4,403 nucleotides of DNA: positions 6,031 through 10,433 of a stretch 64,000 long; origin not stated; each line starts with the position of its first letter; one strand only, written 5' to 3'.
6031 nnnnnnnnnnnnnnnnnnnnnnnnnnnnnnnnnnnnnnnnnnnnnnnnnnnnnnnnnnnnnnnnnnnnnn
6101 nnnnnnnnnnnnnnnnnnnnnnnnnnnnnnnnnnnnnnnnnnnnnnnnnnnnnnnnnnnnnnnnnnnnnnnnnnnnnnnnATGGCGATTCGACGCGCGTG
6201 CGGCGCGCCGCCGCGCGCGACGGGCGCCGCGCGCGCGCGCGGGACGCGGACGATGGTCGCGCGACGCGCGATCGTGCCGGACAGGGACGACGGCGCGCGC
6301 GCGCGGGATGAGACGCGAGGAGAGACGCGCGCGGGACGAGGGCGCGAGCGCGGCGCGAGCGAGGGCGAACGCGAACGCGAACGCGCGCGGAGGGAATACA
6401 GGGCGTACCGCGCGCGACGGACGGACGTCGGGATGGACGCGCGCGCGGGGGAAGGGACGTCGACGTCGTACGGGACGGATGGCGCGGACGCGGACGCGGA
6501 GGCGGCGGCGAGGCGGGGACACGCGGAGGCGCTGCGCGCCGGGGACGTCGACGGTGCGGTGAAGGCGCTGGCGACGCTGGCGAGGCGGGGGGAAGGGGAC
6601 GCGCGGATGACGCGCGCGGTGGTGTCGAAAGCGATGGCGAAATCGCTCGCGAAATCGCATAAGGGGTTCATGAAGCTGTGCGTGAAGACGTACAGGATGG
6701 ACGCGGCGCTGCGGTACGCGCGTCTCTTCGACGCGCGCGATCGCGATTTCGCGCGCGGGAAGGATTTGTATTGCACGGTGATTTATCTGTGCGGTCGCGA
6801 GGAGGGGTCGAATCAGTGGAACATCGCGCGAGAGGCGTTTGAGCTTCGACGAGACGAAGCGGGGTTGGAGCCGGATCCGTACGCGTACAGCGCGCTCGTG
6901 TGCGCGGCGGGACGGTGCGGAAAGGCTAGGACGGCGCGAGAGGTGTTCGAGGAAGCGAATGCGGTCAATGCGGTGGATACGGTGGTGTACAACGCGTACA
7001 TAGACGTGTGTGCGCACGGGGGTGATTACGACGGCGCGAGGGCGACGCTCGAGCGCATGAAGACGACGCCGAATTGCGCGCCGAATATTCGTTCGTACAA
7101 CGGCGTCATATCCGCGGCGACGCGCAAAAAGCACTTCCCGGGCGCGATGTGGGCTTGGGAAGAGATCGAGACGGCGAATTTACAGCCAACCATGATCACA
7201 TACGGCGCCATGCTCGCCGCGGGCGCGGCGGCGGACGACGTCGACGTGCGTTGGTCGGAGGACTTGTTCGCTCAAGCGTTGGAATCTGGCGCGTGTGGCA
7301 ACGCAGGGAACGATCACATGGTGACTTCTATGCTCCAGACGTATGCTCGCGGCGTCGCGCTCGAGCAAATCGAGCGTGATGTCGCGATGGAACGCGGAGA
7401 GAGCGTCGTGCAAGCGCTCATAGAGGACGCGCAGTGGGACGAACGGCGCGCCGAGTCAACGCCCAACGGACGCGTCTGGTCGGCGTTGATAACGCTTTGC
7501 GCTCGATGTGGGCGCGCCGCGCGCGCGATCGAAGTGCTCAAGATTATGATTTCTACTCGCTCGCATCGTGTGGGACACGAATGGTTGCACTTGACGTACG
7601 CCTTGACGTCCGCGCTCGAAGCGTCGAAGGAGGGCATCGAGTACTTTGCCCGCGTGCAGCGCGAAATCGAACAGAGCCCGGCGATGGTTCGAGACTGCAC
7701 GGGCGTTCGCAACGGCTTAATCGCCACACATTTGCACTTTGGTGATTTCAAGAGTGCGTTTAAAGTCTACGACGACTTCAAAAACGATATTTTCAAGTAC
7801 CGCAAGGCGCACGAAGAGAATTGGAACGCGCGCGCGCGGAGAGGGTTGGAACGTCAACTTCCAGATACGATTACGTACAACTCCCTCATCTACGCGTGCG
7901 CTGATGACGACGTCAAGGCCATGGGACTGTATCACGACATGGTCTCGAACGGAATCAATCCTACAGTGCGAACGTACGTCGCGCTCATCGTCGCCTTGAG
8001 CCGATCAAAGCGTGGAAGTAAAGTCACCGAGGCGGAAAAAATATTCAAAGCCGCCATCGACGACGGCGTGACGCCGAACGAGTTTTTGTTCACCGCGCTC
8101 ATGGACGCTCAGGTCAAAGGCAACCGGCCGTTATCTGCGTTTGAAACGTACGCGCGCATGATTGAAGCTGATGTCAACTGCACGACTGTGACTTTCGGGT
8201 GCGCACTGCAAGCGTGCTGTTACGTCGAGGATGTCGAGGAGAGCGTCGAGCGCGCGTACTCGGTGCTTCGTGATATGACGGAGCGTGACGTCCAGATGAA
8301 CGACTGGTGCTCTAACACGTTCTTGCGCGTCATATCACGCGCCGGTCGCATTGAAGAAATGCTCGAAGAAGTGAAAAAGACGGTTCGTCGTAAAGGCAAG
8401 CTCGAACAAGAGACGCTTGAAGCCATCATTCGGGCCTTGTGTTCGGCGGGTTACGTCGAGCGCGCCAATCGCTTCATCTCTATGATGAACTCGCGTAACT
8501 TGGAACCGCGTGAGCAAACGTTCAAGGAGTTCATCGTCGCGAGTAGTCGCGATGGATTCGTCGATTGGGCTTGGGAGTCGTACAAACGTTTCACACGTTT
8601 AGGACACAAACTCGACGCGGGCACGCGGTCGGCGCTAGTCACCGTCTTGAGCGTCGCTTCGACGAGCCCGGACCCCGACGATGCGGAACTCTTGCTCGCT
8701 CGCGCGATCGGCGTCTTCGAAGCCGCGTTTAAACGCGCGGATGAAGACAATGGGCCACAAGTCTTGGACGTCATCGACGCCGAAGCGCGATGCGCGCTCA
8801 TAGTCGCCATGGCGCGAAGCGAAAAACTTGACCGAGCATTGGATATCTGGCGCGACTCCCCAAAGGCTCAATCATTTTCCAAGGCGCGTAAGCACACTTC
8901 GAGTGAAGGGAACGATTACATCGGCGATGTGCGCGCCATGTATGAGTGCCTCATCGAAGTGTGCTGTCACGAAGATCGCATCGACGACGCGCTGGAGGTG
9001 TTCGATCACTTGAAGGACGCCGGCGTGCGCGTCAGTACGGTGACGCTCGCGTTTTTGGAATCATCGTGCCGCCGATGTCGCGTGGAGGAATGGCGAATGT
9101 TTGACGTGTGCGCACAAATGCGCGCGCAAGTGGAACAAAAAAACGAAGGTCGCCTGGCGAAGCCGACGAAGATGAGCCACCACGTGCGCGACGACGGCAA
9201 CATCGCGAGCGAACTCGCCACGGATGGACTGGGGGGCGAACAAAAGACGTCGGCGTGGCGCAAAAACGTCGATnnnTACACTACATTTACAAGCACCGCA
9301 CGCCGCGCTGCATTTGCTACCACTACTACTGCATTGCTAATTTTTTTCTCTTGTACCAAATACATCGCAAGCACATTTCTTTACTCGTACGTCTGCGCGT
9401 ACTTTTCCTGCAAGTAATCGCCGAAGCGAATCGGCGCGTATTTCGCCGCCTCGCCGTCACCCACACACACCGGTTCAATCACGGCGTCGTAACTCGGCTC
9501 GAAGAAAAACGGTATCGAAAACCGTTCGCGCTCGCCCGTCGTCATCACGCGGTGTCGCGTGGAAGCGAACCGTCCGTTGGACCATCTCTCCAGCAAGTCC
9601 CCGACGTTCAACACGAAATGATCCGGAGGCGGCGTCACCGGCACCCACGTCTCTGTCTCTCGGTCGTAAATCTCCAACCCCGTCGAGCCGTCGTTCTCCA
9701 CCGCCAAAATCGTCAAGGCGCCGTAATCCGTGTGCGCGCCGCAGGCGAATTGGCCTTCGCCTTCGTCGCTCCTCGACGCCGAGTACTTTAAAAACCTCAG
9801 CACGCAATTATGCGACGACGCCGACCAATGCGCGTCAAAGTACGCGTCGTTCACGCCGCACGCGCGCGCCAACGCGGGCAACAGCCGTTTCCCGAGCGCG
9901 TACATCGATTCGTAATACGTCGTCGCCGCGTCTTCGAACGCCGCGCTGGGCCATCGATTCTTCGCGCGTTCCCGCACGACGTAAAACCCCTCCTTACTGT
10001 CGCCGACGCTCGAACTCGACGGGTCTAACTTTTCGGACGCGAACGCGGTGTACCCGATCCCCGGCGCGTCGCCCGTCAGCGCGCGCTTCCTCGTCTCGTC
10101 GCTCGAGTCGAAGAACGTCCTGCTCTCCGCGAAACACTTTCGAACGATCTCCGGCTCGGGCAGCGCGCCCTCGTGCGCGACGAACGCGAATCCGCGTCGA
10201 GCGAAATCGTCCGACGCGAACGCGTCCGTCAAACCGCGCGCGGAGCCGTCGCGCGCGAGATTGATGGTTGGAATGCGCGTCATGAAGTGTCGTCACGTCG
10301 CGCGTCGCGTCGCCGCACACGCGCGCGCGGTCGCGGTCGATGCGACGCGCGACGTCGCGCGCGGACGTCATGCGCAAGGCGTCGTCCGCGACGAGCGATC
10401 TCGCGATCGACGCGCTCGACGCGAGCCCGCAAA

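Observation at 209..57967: Hidden 5'-proximal introns with an almost invariant GTGCG donor and (G)ACTGACG branch site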

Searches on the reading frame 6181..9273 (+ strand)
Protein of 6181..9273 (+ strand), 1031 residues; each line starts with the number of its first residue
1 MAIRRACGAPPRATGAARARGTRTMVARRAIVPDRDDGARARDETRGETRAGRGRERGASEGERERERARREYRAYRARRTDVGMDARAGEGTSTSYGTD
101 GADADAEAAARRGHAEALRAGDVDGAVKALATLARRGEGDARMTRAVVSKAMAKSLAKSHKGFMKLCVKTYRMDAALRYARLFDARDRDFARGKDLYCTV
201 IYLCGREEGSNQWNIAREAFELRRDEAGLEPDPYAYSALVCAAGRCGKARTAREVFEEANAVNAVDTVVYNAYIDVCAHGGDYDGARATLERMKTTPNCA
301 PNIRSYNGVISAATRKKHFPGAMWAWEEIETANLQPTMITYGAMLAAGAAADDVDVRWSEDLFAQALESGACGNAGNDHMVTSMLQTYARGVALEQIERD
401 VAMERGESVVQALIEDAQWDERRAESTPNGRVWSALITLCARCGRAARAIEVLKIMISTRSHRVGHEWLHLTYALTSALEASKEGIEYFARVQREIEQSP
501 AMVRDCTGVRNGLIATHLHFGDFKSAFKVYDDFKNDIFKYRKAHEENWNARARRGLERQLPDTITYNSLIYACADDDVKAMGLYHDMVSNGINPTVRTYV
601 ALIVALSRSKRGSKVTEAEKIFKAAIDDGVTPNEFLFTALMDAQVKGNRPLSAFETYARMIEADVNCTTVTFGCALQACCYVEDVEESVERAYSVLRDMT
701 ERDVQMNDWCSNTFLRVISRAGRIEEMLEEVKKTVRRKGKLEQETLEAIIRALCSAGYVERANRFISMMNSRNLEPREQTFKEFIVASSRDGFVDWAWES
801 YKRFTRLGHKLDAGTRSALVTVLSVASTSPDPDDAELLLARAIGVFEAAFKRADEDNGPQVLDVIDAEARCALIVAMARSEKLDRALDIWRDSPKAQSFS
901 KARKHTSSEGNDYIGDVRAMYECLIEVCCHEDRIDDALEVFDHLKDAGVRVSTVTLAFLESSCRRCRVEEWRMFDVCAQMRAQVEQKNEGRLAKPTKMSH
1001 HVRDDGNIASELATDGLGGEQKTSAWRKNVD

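Call 55: search_protein_families(library=pfam, max_evalue=0.001, proteins=[window:6181-9273:+])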
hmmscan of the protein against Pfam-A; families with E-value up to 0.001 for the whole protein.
window:6181-9273:+ (1031 aa): 7 families
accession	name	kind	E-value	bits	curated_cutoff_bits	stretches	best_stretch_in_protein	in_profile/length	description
PF13041.12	PPR_2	-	1.9e-50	169.2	30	4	561-607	1-49/50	PPR repeat family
PF01535.26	PPR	-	4.9e-33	111.5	25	0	920-949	2-31/31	PPR repeat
PF17177.10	PPR_long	-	1.6e-30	106.5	27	2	571-749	19-200/211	Pentacotripeptide-repeat region of PRORP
PF13812.12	PPR_3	-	2.1e-28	98.6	25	2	265-312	13-59/63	Pentatricopeptide repeat domain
PF12854.13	PPR_1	-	2.2e-19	69.3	23.8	0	921-943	10-32/34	PPR repeat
PF14559.12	TPR_19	-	9.7e-06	26.3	25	0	247-293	5-51/68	Tetratricopeptide repeat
PF13428.12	TPR_14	-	8.1e-05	23.4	23.5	0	270-299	4-34/44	Tetratricopeptide repeat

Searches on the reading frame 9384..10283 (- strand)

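Call 55: search_protein_families(library=pfam, max_evalue=0.001, proteins=[window:9384-10283:-])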
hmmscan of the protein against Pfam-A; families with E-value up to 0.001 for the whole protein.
window:9384-10283:- (300 aa): 2 families
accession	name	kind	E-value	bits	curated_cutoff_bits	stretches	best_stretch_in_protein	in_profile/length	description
PF03171.26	2OG-FeII_Oxy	-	1.1e-21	77.4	23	1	161-263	6-101/101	2OG-Fe(II) oxygenase superfamily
PF14226.12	DIOX_N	-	1.5e-07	32.5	27.3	1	27-113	25-116/117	non-haem dioxygenase in morphine synthesis N-terminal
